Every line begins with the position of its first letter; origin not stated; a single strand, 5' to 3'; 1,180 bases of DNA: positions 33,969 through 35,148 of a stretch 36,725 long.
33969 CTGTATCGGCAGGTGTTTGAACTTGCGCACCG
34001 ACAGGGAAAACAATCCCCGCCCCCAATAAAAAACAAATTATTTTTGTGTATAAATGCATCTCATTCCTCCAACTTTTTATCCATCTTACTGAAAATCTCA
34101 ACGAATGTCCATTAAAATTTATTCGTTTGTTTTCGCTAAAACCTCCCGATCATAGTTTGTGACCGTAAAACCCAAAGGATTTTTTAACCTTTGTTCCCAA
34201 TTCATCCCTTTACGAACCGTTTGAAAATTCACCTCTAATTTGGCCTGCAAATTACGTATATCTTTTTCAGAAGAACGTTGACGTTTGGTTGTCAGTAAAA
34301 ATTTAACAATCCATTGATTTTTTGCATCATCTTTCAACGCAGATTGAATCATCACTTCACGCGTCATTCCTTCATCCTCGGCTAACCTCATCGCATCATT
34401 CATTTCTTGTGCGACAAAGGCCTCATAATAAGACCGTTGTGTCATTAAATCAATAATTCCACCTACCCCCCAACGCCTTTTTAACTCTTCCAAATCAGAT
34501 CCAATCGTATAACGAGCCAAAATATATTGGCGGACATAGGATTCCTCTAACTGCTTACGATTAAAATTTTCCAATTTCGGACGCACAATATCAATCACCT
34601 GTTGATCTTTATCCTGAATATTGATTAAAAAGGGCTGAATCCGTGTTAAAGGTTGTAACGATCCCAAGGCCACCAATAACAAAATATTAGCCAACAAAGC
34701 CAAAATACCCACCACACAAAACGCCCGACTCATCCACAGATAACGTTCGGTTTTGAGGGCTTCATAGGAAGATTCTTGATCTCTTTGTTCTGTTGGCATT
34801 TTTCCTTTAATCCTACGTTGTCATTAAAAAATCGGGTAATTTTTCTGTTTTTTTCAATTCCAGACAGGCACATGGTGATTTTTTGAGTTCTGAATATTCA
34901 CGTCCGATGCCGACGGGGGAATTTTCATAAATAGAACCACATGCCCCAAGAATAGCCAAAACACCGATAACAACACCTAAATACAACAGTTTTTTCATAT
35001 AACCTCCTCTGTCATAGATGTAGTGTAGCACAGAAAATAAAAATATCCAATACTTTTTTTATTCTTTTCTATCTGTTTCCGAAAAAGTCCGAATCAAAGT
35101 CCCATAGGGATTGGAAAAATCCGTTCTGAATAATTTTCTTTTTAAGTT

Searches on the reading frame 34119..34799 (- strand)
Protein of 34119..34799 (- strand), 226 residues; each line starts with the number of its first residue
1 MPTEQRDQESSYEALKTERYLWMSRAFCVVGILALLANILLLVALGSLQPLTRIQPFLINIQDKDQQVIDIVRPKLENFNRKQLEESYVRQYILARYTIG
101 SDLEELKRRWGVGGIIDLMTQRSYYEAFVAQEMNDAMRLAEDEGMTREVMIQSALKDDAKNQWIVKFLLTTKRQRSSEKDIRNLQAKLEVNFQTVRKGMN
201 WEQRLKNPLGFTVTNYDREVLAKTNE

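Call 3: search_protein_families(library=pfam, proteins=[window:34119-34799:-], max_evalue=1)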
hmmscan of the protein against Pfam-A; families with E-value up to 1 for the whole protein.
window:34119-34799:- (226 aa): 1 family
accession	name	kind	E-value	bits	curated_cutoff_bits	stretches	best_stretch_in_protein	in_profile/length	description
PF04335.19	VirB8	-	4.6e-21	76.1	23.2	1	26-217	19-209/213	VirB8 protein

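Call 30: search_protein_families(library=ncbifam, proteins=[window:34119-34799:-], max_evalue=0.01)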
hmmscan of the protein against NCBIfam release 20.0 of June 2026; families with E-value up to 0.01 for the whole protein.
window:34119-34799:- (226 aa): 1 family
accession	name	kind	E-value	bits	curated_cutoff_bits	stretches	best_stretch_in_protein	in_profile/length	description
NF010439.0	PRK13865.1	equivalog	0.00037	20.1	188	0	21-96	34-109/237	type IV secretion system protein VirB8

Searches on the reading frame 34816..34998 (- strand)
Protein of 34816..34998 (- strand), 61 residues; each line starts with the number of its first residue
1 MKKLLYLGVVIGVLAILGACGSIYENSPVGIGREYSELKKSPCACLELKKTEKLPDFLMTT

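Call 58: search_protein_families(library=pfam, proteins=[window:34816-34998:-], max_evalue=1)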
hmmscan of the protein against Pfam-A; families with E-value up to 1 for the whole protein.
seq(61 aa): 2 families
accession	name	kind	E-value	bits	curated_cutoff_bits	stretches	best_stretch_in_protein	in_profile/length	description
PF13978.11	DUF4223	-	0.003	17.9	27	1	1-27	1-27/54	Protein of unknown function (DUF4223)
PF00335.26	Tetraspanin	-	0.11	12.5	32.1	1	4-27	50-73/225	Tetraspanin family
